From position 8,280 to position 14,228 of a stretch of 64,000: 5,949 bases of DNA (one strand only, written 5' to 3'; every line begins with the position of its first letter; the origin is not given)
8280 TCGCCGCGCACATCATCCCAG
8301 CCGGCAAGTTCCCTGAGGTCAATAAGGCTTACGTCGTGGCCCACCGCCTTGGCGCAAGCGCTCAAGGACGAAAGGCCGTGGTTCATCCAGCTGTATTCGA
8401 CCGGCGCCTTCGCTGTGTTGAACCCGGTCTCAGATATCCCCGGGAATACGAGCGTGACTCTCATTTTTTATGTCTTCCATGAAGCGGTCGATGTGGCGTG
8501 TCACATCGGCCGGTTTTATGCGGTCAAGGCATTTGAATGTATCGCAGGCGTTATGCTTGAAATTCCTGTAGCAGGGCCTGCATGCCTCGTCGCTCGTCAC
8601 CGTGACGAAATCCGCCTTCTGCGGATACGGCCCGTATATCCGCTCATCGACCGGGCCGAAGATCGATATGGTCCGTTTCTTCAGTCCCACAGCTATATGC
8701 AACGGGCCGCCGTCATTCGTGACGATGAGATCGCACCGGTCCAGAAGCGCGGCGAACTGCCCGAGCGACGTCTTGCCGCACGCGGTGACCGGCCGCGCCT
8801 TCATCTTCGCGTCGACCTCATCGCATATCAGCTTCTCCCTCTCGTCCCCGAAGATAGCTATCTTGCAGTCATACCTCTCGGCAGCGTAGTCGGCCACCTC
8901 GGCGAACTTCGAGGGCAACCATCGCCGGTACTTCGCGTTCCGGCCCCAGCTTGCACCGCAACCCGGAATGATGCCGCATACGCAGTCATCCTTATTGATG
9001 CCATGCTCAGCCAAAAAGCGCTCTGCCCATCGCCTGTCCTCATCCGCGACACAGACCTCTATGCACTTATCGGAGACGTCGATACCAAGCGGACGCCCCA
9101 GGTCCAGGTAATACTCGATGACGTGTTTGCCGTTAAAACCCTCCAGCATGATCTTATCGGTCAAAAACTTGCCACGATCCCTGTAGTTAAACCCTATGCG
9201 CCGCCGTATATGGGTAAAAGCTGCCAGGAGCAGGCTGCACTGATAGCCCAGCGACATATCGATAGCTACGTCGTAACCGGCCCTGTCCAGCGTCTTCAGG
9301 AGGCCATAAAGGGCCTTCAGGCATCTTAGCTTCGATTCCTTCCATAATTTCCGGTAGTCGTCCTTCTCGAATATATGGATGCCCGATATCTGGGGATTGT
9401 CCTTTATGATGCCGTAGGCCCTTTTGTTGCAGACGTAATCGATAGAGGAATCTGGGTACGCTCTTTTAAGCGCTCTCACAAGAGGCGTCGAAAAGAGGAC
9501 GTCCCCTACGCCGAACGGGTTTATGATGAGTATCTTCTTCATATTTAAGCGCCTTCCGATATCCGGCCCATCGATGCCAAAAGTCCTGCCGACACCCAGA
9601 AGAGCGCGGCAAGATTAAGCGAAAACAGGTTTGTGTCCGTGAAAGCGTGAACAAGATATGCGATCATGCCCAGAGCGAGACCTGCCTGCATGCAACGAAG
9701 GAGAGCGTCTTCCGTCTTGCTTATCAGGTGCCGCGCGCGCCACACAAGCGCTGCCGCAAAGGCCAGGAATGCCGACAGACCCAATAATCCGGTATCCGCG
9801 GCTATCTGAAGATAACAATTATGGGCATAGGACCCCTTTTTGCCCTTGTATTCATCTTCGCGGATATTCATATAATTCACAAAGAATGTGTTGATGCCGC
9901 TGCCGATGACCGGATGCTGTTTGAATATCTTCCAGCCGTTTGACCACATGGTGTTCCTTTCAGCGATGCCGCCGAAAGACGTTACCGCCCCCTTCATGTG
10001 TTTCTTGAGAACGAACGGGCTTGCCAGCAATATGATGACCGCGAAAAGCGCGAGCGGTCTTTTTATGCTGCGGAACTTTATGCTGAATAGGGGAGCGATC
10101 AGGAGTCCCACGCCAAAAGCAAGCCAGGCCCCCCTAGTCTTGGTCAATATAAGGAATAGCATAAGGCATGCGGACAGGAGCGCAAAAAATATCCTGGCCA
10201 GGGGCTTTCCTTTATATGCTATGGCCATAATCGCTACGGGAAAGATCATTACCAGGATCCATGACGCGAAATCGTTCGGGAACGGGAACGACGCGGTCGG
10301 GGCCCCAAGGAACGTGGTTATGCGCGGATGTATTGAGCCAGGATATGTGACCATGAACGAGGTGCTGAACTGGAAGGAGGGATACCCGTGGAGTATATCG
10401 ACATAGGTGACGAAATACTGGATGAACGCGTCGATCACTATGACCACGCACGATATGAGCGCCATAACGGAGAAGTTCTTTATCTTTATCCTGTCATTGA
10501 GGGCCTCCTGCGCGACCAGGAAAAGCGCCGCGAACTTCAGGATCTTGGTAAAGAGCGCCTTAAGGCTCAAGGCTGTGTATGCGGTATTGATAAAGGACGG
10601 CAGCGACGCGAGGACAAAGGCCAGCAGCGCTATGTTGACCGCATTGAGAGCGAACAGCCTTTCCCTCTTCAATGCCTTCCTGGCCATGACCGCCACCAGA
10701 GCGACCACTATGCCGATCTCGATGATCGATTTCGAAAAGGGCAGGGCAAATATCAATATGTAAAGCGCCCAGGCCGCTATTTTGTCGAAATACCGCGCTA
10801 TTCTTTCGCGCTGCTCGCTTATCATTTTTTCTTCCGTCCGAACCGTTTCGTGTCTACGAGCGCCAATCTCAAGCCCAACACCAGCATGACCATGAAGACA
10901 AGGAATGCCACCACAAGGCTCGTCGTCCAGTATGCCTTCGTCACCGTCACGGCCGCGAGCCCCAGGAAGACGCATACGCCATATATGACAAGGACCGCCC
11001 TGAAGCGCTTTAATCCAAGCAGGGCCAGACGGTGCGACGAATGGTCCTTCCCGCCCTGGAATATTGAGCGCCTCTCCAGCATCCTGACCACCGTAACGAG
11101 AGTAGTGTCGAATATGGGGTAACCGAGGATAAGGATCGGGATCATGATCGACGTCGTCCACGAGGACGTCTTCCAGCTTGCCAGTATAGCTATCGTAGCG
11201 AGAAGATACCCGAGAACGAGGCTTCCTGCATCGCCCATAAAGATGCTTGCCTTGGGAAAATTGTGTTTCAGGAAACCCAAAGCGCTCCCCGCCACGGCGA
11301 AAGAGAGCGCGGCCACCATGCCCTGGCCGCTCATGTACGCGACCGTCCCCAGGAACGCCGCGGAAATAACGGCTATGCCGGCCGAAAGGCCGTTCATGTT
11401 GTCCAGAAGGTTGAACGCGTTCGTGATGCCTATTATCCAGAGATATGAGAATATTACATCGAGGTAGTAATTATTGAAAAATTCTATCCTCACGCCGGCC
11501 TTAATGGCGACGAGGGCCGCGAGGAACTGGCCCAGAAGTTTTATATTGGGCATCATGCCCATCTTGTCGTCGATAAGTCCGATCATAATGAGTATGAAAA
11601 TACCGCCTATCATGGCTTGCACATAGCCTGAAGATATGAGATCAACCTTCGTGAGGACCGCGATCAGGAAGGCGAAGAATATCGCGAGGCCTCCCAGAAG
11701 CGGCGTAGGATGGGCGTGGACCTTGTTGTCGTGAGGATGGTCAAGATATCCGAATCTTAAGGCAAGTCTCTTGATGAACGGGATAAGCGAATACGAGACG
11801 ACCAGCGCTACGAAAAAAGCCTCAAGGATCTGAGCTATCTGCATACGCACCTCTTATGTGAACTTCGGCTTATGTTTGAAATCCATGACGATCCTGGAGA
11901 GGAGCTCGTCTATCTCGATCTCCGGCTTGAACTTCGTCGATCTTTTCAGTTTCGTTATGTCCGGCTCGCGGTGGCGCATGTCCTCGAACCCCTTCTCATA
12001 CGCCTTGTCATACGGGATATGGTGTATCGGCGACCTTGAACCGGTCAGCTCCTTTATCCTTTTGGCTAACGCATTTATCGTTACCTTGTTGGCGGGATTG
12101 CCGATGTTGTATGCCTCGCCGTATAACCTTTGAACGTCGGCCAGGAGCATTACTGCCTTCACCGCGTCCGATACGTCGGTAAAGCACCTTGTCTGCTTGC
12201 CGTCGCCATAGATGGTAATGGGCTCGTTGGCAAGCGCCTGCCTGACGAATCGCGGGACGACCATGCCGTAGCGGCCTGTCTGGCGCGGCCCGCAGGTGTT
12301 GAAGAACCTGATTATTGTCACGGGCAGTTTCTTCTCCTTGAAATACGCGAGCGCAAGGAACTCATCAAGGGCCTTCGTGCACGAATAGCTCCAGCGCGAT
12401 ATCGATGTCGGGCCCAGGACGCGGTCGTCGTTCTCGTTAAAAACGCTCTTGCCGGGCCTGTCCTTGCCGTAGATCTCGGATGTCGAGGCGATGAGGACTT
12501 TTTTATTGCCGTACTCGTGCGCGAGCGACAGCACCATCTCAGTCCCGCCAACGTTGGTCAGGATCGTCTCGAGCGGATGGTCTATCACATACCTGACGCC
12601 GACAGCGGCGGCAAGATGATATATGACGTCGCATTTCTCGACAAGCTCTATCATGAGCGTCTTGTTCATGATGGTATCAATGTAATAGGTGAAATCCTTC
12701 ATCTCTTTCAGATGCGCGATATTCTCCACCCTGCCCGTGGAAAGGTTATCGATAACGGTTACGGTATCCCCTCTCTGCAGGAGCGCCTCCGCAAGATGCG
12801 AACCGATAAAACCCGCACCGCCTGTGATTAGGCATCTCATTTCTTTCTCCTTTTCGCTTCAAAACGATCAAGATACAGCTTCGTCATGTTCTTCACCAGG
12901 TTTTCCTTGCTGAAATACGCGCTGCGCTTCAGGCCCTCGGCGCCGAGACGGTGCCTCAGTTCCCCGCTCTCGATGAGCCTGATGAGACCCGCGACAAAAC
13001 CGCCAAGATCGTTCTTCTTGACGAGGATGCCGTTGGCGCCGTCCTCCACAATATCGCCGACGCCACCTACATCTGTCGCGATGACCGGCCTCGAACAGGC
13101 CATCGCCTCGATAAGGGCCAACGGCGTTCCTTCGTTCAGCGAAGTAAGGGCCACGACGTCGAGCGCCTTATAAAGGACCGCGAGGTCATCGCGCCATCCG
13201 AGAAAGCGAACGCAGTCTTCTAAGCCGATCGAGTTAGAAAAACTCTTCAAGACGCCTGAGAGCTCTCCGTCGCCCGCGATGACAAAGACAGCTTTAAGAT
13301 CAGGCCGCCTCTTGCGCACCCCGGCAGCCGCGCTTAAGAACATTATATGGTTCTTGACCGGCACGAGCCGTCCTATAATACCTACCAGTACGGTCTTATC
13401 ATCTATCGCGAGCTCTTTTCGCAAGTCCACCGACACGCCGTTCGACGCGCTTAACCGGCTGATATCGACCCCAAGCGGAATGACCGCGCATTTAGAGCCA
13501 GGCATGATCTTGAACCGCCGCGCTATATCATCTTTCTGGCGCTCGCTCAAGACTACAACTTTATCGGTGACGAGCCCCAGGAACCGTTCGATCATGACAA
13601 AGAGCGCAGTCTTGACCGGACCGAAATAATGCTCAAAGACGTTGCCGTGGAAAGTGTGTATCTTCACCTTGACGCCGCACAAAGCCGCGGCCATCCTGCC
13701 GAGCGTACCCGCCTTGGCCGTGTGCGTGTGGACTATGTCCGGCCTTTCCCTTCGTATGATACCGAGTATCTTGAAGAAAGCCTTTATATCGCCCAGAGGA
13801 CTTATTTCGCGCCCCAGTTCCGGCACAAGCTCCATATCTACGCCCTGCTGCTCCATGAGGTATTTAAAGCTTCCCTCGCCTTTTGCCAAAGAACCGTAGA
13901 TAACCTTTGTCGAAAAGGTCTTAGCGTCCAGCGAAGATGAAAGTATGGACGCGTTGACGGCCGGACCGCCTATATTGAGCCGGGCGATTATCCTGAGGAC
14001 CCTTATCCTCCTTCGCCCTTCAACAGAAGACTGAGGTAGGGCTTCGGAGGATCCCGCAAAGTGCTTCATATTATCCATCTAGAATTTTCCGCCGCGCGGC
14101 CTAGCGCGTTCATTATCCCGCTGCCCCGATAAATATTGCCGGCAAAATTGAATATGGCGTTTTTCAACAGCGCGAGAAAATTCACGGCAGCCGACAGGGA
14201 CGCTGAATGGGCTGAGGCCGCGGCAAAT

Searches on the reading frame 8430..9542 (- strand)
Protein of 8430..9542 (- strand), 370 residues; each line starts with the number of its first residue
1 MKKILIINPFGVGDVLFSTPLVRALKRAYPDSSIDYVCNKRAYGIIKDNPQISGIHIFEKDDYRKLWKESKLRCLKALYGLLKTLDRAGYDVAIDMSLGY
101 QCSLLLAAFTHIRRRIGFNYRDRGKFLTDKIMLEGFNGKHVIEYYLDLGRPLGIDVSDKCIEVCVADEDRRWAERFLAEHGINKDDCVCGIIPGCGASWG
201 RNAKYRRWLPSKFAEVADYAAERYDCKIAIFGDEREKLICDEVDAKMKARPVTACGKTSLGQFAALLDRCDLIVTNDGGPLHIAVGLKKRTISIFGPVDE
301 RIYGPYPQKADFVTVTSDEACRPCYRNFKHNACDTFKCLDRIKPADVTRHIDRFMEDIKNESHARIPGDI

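Call 22: search_protein_families(library=pfam, proteins=[window:8430-9542:-], max_evalue=0.00001)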
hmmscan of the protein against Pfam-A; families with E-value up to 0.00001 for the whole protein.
window:8430-9542:- (370 aa): 1 family
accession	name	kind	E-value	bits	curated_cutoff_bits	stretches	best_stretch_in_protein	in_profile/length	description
PF01075.23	Glyco_transf_9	-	1.8e-32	113.1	22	1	81-327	4-239/247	Glycosyltransferase family 9 (heptosyltransferase)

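Call 70: search_protein_families(library=ncbifam, proteins=[window:8430-9542:-], max_evalue=1e-10)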
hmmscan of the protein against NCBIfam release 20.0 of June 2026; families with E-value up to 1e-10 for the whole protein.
window:8430-9542:- (370 aa): 5 families
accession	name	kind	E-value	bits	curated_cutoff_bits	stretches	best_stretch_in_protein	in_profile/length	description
TIGR02195.1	heptsyl_trn_II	equivalog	3.7e-40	138.1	134.6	1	3-354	1-337/339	lipopolysaccharide heptosyltransferase II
TIGR02201.1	heptsyl_trn_III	equivalog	5.1e-38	131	170.2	1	4-313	2-304/344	putative lipopolysaccharide heptosyltransferase III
NF007742.0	PRK10422.1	equivalog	3e-31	108.5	467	1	2-312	6-305/352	lipopolysaccharide core heptosyltransferase RfaQ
TIGR02193.1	heptsyl_trn_I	equivalog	1.9e-21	76.6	185.3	1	3-314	1-300/320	lipopolysaccharide heptosyltransferase I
NF008162.0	PRK10916.1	equivalog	4.5e-21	75.4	569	1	3-316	2-308/348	ADP-heptose--LPS heptosyltransferase RfaF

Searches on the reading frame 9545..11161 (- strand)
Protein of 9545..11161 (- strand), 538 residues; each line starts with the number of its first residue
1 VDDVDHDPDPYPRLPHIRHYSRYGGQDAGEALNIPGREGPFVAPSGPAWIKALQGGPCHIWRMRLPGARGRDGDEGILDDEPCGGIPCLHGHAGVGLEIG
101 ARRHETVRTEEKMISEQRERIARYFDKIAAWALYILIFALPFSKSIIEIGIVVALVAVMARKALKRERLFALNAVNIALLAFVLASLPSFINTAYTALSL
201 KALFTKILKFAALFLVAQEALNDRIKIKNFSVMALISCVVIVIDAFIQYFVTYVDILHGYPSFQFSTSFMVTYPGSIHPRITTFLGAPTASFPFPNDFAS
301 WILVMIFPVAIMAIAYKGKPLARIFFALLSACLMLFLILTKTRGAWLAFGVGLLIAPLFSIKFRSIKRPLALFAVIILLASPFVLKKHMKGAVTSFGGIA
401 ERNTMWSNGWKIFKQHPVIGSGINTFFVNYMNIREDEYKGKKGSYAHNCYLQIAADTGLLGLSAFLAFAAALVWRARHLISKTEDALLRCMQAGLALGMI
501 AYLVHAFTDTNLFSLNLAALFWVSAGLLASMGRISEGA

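Call 22: search_protein_families(library=pfam, proteins=[window:9545-11161:-], max_evalue=0.00001)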
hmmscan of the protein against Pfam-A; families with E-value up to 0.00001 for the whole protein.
window:9545-11161:- (538 aa): 1 family
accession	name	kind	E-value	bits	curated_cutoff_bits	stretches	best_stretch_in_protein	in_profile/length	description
PF04932.20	Wzy_C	-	2.8e-22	79.5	31.7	1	329-466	2-149/149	O-Antigen ligase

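Call 70: search_protein_families(library=ncbifam, proteins=[window:9545-11161:-], max_evalue=1e-10)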
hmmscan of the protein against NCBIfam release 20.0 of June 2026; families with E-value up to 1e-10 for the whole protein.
window:9545-11161:- (538 aa): 1 family
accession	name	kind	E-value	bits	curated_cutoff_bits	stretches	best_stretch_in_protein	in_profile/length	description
TIGR00947.1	2A73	equivalog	6e-11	42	366.4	0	116-531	9-422/425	IctB family putative bicarbonate transporter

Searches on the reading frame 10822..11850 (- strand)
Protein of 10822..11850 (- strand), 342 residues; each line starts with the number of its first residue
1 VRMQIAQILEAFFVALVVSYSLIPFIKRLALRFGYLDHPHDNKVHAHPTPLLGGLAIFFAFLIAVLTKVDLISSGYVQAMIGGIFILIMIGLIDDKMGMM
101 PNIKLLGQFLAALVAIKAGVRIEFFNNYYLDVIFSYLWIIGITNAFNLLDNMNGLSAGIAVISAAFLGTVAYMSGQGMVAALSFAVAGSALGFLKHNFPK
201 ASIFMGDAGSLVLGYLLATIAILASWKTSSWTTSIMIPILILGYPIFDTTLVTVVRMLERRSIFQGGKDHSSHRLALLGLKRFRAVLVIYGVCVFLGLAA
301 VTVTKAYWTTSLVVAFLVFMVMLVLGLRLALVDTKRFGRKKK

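Call 22: search_protein_families(library=pfam, proteins=[window:10822-11850:-], max_evalue=0.00001)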
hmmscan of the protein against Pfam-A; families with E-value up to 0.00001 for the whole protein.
window:10822-11850:- (342 aa): 1 family
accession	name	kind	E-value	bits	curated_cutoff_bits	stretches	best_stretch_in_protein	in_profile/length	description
PF00953.26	Glycos_transf_4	-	4e-33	115.1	27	1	79-224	3-159/160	Glycosyl transferase family 4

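Call 70: search_protein_families(library=ncbifam, proteins=[window:10822-11850:-], max_evalue=1e-10)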
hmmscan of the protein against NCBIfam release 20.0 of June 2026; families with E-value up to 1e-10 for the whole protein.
window:10822-11850:- (342 aa): 3 families
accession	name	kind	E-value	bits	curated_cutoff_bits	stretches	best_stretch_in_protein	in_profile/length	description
TIGR02380.1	ECA_wecA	exception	3.3e-31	108.7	326.05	1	11-325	3-328/346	UDP-N-acetylglucosamine--undecaprenyl-phosphate N-acetylglucosaminephosphotransferase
NF053644.1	MraY_archaea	equivalog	5.4e-20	72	450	1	104-298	153-337/340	pseudomurein biosynthesis MraY family phospho-N-acetylmuramoyl-pentapeptide-transferase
TIGR00445.1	mraY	equivalog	2.8e-15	56.6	192.05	1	16-241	2-259/321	phospho-N-acetylmuramoyl-pentapeptide-transferase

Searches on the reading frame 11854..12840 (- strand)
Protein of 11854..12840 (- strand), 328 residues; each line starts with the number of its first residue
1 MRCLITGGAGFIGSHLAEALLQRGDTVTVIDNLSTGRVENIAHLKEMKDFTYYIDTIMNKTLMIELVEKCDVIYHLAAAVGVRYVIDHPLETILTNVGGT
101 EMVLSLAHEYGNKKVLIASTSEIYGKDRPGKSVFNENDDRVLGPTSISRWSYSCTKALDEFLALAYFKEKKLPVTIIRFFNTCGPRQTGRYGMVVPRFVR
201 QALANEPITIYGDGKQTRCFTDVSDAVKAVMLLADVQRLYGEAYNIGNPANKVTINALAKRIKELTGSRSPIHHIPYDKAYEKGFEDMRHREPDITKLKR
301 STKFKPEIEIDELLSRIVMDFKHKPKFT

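Call 22: search_protein_families(library=pfam, proteins=[window:11854-12840:-], max_evalue=0.00001)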
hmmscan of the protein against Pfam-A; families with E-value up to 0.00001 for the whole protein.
window:11854-12840:- (328 aa): 6 families
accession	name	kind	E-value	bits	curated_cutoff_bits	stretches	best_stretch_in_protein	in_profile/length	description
PF16363.11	GDP_Man_Dehyd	-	2.1e-54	185.7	27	1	4-316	1-331/332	GDP-mannose 4,6 dehydratase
PF01370.27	Epimerase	-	8.7e-53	179.6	20.9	1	4-247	2-240/240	NAD dependent epimerase/dehydratase family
PF02719.21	Polysacc_synt_2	-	1.4e-21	77.4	20.2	2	4-120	2-128/293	Polysaccharide biosynthesis protein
PF07993.18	NAD_binding_4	-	5.7e-18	65.4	20.1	1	60-191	79-216/258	Male sterility protein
PF01073.25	3Beta_HSD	-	5.8e-16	58.8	22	1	4-216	1-211/280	3-beta hydroxysteroid dehydrogenase/isomerase family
PF04321.23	RmlD_sub_bind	-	1.1e-06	28.4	27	1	1-270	1-235/287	RmlD substrate binding domain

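Call 70: search_protein_families(library=ncbifam, proteins=[window:11854-12840:-], max_evalue=1e-10)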
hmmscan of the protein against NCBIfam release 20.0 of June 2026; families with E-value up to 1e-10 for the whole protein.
window:11854-12840:- (328 aa): 19 families
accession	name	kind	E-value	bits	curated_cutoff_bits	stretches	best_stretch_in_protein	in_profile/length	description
TIGR04180.1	EDH_00030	hypoth_equivalog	2e-44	151.9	475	1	4-273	2-263/297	NAD-dependent 4,6-dehydratase LegB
NF008872.0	PRK11908.1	equivalog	2.6e-43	148.4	294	1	2-323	3-337/349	bifunctional UDP-4-keto-pentose/UDP-xylose synthase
TIGR01181.1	dTDP_gluc_dehyt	equivalog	5.7e-43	147.2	365.1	1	3-319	2-309/321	dTDP-glucose 4,6-dehydratase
NF005998.1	PRK08125.1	equivalog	3.2e-38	131.6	777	1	2-318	317-646/649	bifunctional UDP-4-amino-4-deoxy-L-arabinose formyltransferase/UDP-glucuronic acid oxidase ArnA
TIGR01179.1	galE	equivalog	1.9e-30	105.8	262.3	1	3-308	2-311/332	UDP-glucose 4-epimerase GalE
NF011728.1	PRK15181.1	equivalog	5.9e-28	97.9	760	1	2-318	17-334/348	Vi polysaccharide biosynthesis UDP-N-acetylglucosaminuronic acid C-4 epimerase TviC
TIGR02197.1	heptose_epim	equivalog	3.7e-26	92.1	274.6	1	4-320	2-312/316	ADP-glyceromanno-heptose 6-epimerase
NF007582.0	PRK10217.1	equivalog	1.4e-24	86.8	698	1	2-257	3-262/355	dTDP-glucose 4,6-dehydratase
NF007490.0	PRK10084.1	subfamily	2.7e-23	82.5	649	1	1-265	1-276/361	dTDP-glucose 4,6-dehydratase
TIGR03466.1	HpnA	hypoth_equivalog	9.7e-21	74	367.65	1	1-287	1-267/327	hopanoid-associated sugar epimerase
TIGR02622.1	CDP_4_6_dhtase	equivalog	4.1e-20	72.2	278.45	1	2-323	6-332/352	CDP-glucose 4,6-dehydratase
NF041015.1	UDPsulfquin_syn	equivalog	9.2e-19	67.6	575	1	191-320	235-362/384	UDP-sulfoquinovose synthase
NF007956.0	PRK10675.1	subfamily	2.6e-17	63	394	1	1-235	1-241/338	UDP-glucose 4-epimerase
NF042422.1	oxyalk_red_OleD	equivalog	1e-15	58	580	1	1-284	1-268/329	2-alkyl-3-oxoalkanoate reductase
NF043036.1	ErythonDh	equivalog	6.9e-15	55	325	1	1-167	1-164/321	D-erythronate dehydrogenase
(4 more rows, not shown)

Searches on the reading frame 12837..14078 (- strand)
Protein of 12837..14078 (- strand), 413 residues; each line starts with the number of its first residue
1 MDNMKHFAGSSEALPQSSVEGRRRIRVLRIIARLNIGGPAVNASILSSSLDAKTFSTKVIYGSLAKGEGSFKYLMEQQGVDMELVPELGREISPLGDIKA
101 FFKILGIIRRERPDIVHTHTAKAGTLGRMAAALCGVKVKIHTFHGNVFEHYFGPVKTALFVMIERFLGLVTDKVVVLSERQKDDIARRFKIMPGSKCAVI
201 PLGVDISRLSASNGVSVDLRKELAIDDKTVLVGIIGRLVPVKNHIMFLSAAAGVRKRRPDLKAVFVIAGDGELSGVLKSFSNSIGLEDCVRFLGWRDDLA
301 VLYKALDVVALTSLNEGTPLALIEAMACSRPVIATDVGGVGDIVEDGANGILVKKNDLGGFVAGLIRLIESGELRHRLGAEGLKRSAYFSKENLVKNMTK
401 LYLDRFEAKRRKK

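Call 7: search_protein_families(library=pfam, proteins=[window:12837-14078:-], max_evalue=0.001)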
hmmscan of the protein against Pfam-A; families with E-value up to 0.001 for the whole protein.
window:12837-14078:- (413 aa): 6 families
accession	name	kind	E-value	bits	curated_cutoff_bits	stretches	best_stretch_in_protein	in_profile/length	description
PF00534.26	Glycos_transf_1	-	4.7e-38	130.9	26.4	1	219-384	5-171/172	Glycosyl transferases group 1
PF13692.12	Glyco_trans_1_4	-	2.4e-35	122.3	27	1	231-370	3-141/142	Glycosyl transferases group 1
PF13439.12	Glyco_transf_4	-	3e-19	70.1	28.5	1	93-208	53-170/170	Glycosyltransferase Family 4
PF13579.12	Glyco_trans_4_4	-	3.9e-18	66.7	29.7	1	38-203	2-158/158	Glycosyl transferase 4-like domain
PF13477.12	Glyco_trans_4_2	-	1.5e-07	32.1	23.4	1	89-152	53-114/139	Glycosyl transferase 4-like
PF20706.3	GT4-conflict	-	0.00031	20.3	26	1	224-347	193-323/385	Family 4 Glycosyltransferase in conflict systems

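Call 70: search_protein_families(library=ncbifam, proteins=[window:12837-14078:-], max_evalue=1e-10)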
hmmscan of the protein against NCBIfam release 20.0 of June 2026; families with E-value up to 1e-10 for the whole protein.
window:12837-14078:- (413 aa): 21 families
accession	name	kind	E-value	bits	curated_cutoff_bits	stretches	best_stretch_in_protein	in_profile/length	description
TIGR03088.1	stp2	hypoth_equivalog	2.7e-53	181.4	409.05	1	27-402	4-370/374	TIGR03088 family PEP-CTERM/XrtA system glycosyltransferase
TIGR03449.1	mycothiol_MshA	equivalog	1.5e-33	116.3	462.5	1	114-404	104-402/406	D-inositol-3-phosphate glycosyltransferase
NF041876.1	EPS_EpsE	equivalog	5.3e-29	101.7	400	1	115-385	116-375/389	exopolysaccharide biosynthesis GT4 family glycosyltransferase EpsE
TIGR03999.1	thiol_BshA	equivalog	1.9e-28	99.5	273.7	1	98-403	70-371/375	N-acetyl-alpha-D-glucosaminyl L-malate synthase BshA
TIGR04063.1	stp3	hypoth_equivalog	1.7e-24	86.5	442.05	1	103-382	83-371/397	TIGR04063 family PEP-CTERM/XrtA system glycosyltransferase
NF038011.1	PelF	equivalog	1.2e-22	80.6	100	1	171-402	258-489/489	GT4 family glycosyltransferase PelF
NF038229.1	Glyco4_Geo_Pelo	equivalog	3.1e-21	75.8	400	1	104-402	47-333/338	GPMC system family 4 glycosyltransferase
NF047684.1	TeichurnBiosyTuaC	equivalog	7.5e-21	74.5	550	1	112-369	108-352/391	teichuronic acid biosynthesis protein TuaC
NF050056.1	ProtGlycPglH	equivalog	1.3e-20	73.9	600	1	227-401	177-349/354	GalNAc-alpha-(1->4)-GalNAc-alpha-(1->3)-diNAcBac-PP-undecaprenol alpha-1,4-N-acetyl-D-galactosaminyltransferase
TIGR02149.1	glgA_Coryne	subfamily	7.7e-20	71.4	302.4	1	112-402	83-387/391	glycogen synthase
NF050063.1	ProtGlycPglJ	equivalog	2.4e-19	69.8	500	1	166-400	140-361/363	N-acetylgalactosamine-N,N'-diacetylbacillosaminyl-diphospho-undecaprenol 4-alpha-N-acetylgalactosaminyltransferase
TIGR04047.1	MSMEG_0565_glyc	hypoth_equivalog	9.2e-18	64.5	259.85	1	171-373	139-343/373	MSMEG_0565 family glycosyltransferase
TIGR04157.1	glyco_rSAM_CFB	subfamily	3.8e-17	62.4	400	1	170-354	169-349/406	TIGR04157 family glycosyltransferase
NF049988.1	MGlcDAGSynMgs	equivalog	3.6e-16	59.5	400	1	108-411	82-393/398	alpha-monoglucosyldiacylglycerol synthase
NF038298.1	EPS_HpsO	equivalog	4e-15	55.5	575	0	321-402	304-384/388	hormogonium polysaccharide biosynthesis glycosyltransferase HpsO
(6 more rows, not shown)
